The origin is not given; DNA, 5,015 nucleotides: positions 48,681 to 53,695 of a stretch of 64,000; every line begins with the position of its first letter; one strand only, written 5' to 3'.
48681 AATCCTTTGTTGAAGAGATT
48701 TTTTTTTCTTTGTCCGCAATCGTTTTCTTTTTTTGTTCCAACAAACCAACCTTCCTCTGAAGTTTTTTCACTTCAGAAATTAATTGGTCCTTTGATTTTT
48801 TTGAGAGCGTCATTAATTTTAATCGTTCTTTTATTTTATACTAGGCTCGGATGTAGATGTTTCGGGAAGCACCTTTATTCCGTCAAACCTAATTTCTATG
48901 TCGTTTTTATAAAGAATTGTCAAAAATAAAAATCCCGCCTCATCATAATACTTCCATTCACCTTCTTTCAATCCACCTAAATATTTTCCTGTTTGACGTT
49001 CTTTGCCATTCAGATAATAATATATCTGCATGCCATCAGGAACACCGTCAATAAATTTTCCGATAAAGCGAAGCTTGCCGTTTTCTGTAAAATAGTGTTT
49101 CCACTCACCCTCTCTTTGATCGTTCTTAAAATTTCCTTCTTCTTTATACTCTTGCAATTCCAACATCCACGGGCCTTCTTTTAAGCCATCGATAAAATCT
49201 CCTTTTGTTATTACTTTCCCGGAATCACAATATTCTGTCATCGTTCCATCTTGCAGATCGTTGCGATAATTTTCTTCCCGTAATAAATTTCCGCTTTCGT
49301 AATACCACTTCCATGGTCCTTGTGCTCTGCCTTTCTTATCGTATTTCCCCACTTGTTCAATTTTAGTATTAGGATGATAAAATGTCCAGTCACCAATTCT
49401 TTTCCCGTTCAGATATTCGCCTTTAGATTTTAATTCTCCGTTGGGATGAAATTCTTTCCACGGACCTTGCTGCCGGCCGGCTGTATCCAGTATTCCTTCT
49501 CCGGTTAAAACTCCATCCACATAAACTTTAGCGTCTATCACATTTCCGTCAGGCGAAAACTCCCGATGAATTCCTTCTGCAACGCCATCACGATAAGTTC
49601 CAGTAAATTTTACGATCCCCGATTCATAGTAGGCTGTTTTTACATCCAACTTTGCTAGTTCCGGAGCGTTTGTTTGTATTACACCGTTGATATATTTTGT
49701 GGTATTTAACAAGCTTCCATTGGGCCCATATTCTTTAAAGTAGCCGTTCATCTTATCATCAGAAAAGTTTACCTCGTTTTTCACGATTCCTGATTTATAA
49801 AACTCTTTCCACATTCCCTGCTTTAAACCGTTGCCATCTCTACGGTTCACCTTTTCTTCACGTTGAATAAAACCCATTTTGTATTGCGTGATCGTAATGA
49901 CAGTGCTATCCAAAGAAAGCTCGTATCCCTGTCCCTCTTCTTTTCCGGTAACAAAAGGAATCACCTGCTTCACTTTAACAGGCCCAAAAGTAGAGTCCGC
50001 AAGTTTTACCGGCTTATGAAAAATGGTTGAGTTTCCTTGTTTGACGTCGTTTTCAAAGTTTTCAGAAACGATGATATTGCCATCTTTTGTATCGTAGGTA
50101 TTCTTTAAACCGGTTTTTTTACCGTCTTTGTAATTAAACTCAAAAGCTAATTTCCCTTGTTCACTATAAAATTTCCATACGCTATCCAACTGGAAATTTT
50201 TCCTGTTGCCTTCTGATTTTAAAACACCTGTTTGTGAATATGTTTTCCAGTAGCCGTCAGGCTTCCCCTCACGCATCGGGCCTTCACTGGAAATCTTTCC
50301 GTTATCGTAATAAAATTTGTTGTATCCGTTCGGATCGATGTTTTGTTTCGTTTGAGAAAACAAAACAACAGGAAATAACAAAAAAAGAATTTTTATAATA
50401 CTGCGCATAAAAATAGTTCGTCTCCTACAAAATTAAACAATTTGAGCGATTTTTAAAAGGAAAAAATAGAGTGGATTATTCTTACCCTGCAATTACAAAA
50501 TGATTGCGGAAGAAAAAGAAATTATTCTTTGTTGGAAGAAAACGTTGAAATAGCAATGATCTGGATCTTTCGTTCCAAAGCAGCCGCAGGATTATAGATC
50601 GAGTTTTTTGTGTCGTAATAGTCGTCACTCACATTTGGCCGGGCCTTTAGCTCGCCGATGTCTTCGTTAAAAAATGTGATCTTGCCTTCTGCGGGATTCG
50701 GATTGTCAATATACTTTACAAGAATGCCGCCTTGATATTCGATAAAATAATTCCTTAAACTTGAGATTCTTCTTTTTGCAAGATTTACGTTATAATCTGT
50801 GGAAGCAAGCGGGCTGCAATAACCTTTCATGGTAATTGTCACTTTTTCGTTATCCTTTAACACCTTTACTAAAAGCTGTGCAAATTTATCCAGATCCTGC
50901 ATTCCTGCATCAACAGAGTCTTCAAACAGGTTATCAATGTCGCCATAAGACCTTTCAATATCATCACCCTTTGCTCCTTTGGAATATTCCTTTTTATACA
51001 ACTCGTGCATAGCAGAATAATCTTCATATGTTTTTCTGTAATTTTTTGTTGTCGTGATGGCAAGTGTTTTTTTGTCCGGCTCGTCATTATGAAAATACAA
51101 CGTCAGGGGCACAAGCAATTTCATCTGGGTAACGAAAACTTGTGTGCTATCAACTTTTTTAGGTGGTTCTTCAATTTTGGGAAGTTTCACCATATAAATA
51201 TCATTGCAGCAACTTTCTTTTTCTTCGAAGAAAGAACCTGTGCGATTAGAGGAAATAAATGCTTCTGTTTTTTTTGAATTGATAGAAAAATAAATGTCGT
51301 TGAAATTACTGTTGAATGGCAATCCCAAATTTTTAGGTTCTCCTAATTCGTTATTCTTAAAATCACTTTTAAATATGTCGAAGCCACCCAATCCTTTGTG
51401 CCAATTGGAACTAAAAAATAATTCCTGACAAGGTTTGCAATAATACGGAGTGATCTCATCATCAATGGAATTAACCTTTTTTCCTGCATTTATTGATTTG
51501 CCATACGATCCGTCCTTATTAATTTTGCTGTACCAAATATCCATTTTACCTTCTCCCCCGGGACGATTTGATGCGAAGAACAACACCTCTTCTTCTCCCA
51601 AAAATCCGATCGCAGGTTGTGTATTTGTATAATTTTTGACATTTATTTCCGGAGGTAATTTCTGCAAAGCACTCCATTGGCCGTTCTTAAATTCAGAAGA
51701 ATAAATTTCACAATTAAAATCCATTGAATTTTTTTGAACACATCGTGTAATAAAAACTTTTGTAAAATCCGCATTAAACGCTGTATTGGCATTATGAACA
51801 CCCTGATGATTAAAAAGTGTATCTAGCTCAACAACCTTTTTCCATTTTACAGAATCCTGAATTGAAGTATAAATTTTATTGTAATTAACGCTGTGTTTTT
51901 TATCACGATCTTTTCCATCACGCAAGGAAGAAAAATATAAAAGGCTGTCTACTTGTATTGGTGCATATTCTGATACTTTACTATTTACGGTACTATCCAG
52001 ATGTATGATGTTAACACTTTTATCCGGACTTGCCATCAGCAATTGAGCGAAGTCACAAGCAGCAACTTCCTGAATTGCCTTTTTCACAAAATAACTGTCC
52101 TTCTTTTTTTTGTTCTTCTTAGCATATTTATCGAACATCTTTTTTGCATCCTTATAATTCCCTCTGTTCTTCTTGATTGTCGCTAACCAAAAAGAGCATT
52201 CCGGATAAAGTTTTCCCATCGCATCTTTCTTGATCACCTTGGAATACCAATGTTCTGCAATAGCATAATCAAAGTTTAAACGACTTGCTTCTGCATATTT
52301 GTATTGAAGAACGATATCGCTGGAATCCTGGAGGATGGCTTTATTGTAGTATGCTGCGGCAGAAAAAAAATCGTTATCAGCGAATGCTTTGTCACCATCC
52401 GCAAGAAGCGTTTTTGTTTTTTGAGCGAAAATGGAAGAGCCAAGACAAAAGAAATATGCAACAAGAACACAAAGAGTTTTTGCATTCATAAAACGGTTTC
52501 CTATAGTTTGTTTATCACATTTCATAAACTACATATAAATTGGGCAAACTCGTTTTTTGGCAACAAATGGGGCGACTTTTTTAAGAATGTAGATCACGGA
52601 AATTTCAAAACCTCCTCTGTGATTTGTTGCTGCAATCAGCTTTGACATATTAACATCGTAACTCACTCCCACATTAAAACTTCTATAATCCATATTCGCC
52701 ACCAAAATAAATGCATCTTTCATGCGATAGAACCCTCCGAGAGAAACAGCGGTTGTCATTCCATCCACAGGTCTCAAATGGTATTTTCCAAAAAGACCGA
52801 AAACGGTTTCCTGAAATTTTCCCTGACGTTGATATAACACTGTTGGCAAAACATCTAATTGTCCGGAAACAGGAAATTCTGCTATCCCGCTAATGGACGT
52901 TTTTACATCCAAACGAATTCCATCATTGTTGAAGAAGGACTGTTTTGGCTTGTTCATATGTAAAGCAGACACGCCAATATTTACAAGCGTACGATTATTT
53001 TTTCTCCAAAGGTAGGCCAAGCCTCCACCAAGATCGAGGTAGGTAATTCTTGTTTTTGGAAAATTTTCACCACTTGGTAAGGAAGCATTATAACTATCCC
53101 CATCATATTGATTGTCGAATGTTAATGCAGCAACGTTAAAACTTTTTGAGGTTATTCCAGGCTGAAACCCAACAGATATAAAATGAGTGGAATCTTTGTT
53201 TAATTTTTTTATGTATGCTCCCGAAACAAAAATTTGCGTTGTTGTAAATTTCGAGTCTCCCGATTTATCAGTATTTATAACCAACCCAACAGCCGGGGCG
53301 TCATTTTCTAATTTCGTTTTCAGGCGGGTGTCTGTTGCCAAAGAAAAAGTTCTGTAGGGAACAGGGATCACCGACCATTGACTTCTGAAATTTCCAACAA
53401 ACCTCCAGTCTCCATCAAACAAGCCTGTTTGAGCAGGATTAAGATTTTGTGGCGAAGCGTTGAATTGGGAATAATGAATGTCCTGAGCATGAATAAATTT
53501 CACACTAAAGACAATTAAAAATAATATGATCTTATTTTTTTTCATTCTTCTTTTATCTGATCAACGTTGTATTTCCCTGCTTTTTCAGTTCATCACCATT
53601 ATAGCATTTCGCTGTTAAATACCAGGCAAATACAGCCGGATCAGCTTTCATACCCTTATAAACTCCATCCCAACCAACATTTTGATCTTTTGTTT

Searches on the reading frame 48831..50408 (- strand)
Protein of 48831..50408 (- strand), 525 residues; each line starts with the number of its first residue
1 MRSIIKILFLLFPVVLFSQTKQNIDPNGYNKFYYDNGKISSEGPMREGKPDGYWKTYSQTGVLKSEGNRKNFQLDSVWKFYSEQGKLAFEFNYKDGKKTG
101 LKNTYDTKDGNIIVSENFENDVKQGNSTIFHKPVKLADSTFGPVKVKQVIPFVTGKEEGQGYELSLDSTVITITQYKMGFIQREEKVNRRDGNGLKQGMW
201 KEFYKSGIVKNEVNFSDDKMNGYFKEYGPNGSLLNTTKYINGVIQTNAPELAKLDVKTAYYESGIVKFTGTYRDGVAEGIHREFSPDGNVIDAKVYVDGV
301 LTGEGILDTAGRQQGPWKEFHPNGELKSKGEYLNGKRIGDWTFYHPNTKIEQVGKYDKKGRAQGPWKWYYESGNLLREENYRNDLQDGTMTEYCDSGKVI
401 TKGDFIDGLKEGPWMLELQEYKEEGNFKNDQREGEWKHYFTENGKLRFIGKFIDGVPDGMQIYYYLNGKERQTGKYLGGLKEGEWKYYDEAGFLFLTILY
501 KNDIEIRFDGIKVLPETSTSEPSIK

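Call 65: search_protein_families(library=pfam, proteins=[window:48831-50408:-], max_evalue=0.0001)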
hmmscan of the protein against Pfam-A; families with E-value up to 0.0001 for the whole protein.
window:48831-50408:- (525 aa): 1 family
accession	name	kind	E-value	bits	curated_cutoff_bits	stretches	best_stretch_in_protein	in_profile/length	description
PF07661.19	MORN_2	-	3e-34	113.4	29.6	1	363-383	2-22/22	MORN repeat variant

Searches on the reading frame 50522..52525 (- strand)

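Call 65: search_protein_families(library=pfam, proteins=[window:50522-52525:-], max_evalue=0.0001)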
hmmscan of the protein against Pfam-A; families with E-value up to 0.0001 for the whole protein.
window:50522-52525:- (667 aa): 1 family
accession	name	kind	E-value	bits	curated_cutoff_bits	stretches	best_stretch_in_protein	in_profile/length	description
PF00691.25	OmpA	-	3.6e-05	24.5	27.2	0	541-599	13-68/98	OmpA family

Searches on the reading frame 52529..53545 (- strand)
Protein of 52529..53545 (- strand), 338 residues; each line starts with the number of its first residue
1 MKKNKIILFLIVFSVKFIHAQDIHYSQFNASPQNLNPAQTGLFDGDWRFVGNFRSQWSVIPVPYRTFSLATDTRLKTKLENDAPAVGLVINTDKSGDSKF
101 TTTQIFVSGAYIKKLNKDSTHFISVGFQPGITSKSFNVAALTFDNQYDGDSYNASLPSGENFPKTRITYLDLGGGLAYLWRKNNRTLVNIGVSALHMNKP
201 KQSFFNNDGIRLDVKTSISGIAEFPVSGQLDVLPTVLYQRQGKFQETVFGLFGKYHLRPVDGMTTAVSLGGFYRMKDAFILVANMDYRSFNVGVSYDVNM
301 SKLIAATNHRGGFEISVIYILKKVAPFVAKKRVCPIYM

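Call 65: search_protein_families(library=pfam, proteins=[window:52529-53545:-], max_evalue=0.0001)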
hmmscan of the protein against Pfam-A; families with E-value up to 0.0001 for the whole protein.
window:52529-53545:- (338 aa): 1 family
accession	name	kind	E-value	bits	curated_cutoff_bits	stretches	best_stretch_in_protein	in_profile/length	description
PF11751.14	PorP_SprF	-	6.9e-37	127.9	22.3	1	20-319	4-273/273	Type IX secretion system membrane protein PorP/SprF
